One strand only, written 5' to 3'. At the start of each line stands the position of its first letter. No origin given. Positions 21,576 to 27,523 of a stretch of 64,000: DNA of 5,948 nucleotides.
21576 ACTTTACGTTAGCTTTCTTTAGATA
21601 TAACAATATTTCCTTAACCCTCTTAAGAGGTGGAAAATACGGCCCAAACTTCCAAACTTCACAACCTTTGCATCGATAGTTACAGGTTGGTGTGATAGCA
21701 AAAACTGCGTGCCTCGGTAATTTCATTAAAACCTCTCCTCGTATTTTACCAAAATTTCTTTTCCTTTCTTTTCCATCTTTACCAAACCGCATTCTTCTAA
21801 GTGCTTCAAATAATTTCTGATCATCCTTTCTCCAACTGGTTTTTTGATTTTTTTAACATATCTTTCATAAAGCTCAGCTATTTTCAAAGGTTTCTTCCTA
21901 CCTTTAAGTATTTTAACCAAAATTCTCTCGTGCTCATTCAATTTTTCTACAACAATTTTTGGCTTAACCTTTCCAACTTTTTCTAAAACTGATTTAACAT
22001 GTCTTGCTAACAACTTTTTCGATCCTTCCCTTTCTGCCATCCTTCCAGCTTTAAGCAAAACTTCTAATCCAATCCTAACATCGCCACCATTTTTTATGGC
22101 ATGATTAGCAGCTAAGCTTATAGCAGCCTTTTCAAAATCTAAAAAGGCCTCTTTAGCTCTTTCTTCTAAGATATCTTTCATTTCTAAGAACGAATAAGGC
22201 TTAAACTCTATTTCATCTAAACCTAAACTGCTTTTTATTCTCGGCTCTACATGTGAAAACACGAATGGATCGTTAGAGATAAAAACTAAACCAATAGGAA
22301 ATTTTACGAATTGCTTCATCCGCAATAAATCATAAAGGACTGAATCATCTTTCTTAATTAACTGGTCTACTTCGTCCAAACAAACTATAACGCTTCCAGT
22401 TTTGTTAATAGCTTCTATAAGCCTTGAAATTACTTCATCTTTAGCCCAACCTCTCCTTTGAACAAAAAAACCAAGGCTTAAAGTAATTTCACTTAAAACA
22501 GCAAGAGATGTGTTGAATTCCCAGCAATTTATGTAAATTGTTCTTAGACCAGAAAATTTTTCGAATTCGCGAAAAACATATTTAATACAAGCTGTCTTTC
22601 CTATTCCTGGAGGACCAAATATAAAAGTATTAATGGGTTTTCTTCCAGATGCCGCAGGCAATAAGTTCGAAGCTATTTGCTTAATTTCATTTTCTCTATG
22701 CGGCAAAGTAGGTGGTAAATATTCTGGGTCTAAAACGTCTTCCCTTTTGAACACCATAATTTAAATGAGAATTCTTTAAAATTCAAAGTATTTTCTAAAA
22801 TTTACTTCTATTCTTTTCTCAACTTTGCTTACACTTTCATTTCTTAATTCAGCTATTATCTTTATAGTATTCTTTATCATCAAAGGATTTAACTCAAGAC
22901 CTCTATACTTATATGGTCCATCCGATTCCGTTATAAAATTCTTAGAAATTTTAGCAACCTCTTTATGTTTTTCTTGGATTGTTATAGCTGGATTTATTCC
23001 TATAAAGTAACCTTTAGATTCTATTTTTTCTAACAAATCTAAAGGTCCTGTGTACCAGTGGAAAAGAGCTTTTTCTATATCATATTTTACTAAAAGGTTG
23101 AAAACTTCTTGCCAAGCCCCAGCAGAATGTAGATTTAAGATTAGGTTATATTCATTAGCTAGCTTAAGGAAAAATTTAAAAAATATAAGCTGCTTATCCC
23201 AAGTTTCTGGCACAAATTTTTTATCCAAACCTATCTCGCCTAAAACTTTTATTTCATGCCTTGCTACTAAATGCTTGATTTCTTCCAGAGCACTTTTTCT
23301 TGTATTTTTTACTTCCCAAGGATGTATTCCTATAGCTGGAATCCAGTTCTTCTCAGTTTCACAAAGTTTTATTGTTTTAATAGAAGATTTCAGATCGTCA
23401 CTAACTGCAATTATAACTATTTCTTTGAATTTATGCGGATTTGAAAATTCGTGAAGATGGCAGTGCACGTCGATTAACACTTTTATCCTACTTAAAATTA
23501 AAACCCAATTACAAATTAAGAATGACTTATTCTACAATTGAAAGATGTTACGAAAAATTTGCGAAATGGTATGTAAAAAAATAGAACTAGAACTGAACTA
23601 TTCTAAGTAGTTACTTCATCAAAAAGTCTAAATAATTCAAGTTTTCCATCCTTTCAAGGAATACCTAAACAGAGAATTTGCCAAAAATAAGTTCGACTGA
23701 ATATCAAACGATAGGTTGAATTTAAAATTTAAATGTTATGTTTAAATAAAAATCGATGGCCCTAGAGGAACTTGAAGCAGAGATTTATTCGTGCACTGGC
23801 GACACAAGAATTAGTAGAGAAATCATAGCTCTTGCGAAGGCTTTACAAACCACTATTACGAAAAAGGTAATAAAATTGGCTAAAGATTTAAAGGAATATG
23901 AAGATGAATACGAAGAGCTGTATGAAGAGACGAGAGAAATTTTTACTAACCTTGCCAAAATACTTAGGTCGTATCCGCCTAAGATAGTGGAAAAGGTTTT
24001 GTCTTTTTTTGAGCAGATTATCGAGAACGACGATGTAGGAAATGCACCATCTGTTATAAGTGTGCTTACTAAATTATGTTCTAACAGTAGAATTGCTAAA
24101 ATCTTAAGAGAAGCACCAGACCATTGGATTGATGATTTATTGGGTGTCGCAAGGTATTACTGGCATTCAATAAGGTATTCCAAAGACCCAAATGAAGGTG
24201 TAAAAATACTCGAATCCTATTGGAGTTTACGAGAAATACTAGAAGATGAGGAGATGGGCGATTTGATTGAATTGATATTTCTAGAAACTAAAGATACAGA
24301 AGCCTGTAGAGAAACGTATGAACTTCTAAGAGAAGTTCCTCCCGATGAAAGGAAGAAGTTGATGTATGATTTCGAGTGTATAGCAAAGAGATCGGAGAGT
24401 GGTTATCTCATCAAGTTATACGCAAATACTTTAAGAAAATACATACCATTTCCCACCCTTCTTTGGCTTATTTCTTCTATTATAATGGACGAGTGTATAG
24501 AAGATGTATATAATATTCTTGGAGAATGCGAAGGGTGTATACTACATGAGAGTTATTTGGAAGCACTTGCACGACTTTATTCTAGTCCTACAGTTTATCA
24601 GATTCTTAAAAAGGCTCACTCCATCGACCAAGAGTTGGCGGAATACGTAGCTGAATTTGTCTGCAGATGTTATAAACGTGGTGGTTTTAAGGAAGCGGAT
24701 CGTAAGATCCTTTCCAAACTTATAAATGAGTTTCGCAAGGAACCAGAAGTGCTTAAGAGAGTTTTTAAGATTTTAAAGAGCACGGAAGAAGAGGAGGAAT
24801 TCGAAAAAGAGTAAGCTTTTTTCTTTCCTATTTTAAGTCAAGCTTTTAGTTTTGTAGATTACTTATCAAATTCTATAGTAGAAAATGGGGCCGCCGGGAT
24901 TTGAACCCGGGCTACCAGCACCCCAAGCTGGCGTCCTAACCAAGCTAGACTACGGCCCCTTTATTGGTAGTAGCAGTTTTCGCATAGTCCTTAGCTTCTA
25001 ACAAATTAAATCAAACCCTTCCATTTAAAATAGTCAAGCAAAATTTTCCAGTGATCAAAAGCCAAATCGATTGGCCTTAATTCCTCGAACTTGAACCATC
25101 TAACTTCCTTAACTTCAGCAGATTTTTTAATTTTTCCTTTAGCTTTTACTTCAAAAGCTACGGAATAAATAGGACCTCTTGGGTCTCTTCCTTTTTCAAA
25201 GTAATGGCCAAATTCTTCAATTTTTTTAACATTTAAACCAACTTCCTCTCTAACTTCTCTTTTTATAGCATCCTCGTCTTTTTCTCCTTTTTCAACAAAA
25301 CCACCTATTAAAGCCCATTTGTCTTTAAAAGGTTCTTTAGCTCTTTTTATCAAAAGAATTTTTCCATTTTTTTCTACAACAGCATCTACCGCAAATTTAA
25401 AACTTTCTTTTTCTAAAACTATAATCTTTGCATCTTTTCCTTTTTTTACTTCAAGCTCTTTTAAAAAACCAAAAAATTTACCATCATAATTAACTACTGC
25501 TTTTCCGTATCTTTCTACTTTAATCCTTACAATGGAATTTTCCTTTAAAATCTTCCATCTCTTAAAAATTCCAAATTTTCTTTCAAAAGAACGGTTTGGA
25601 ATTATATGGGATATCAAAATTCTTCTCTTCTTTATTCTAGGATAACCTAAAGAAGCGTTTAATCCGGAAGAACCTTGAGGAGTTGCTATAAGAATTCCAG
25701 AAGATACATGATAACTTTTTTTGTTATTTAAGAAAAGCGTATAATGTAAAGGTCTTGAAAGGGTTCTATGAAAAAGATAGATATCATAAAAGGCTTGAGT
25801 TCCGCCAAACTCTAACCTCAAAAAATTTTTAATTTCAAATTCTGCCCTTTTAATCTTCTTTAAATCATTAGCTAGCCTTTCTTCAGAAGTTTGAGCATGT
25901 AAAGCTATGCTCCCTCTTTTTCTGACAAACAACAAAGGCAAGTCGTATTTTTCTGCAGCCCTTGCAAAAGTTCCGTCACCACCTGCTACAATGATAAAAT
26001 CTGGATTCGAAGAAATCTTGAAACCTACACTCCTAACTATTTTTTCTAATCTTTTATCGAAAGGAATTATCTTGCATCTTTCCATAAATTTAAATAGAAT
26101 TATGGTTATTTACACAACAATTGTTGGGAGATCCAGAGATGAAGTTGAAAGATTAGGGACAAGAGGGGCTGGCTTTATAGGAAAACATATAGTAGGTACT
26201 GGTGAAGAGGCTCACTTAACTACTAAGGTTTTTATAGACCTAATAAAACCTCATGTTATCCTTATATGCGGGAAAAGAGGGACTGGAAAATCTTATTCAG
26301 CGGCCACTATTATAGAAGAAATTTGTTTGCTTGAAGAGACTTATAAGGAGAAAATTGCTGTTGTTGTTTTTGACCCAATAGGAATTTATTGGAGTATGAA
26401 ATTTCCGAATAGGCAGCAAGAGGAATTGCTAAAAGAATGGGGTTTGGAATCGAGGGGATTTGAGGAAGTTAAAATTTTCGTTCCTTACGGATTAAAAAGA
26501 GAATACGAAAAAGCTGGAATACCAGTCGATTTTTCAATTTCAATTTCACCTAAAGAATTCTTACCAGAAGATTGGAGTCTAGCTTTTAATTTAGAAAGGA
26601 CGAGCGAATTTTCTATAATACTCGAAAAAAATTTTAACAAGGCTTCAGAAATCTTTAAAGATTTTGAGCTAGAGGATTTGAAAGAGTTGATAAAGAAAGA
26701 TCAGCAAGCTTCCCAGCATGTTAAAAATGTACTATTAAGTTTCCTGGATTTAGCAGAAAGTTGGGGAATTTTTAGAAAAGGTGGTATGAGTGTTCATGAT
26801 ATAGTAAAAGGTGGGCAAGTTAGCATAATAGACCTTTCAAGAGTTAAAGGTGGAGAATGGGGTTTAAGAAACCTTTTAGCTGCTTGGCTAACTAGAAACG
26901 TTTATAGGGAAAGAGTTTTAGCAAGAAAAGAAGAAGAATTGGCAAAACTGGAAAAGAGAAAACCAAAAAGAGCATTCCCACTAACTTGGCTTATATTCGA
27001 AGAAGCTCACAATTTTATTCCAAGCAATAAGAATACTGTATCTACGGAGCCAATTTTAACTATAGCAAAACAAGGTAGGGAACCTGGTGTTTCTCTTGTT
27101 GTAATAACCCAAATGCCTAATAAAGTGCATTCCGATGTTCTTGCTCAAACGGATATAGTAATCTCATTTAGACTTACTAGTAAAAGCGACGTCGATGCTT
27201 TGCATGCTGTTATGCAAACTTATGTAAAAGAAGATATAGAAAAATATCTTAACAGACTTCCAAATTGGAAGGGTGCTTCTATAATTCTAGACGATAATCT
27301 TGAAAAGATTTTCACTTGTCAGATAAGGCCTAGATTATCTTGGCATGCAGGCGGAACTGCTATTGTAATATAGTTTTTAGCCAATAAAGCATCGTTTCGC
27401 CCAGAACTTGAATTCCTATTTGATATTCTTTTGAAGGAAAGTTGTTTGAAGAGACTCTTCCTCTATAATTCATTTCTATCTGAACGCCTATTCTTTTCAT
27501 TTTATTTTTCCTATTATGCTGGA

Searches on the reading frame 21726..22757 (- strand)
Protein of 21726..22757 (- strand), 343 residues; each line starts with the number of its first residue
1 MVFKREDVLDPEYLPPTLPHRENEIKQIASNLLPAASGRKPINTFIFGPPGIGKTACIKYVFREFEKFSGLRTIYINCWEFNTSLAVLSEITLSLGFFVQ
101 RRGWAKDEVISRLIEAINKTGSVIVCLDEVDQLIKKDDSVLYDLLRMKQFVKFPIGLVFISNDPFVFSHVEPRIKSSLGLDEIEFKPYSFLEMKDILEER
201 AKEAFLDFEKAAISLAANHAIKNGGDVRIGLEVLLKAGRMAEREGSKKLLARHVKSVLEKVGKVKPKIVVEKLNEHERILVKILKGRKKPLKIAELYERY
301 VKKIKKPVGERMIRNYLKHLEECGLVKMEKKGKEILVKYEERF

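Call 61: search_protein_families(library=pfam, proteins=[window:21726-22757:-], max_evalue=0.00001)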
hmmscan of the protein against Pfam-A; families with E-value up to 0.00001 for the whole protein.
window:21726-22757:- (343 aa): 5 families
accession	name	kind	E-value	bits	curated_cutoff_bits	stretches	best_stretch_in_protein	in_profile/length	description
PF22703.2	Cdc6_lid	-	3.4e-12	46.5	27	1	194-256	1-65/68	Cdc6 AAA+ ATPase-type lid domain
PF13191.12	AAA_16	-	1.5e-10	42.3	32.6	1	18-150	2-161/167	AAA ATPase domain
PF13401.12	AAA_22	-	3e-10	40.9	27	1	44-158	8-119/130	AAA domain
PF01637.24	ATPase_2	-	5.6e-09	36.6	33.2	1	21-147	4-138/225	ATPase domain predominantly from Archaea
PF00004.35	AAA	-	6.9e-08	33.4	21.2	1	46-137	3-73/131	ATPase family associated with various cellular activities (AAA)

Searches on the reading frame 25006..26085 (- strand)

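Call 61: search_protein_families(library=pfam, proteins=[window:25006-26085:-], max_evalue=0.00001)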
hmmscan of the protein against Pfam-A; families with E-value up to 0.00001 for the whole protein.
window:25006-26085:- (359 aa): 1 family
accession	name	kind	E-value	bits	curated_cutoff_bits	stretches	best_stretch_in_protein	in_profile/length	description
PF00293.34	NUDIX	-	3.3e-25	89.1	21.1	1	232-350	5-132/134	NUDIX domain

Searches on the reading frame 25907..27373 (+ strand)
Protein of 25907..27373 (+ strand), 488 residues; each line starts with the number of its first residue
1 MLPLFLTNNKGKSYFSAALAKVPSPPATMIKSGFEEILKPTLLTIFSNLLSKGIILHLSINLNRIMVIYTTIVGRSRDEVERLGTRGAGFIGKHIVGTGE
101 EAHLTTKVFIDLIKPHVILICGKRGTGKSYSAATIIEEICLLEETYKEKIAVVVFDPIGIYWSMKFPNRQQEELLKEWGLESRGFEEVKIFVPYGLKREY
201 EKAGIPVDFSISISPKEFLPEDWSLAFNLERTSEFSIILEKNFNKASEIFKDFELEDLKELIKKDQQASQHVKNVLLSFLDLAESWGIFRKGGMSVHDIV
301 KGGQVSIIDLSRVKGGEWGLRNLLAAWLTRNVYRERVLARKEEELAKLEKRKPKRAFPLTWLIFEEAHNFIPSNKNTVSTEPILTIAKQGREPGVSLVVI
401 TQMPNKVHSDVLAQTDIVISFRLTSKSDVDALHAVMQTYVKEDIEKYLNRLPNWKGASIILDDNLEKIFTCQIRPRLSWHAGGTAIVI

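Call 60: search_protein_families(library=pfam, proteins=[window:25907-27373:+], max_evalue=0.00001)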
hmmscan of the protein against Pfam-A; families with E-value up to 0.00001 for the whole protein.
window:25907-27373:+ (488 aa): 1 family
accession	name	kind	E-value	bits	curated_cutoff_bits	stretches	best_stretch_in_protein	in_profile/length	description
PF01935.23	DUF87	-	3.8e-13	50.5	23.2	1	91-314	3-205/220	Helicase HerA, central domain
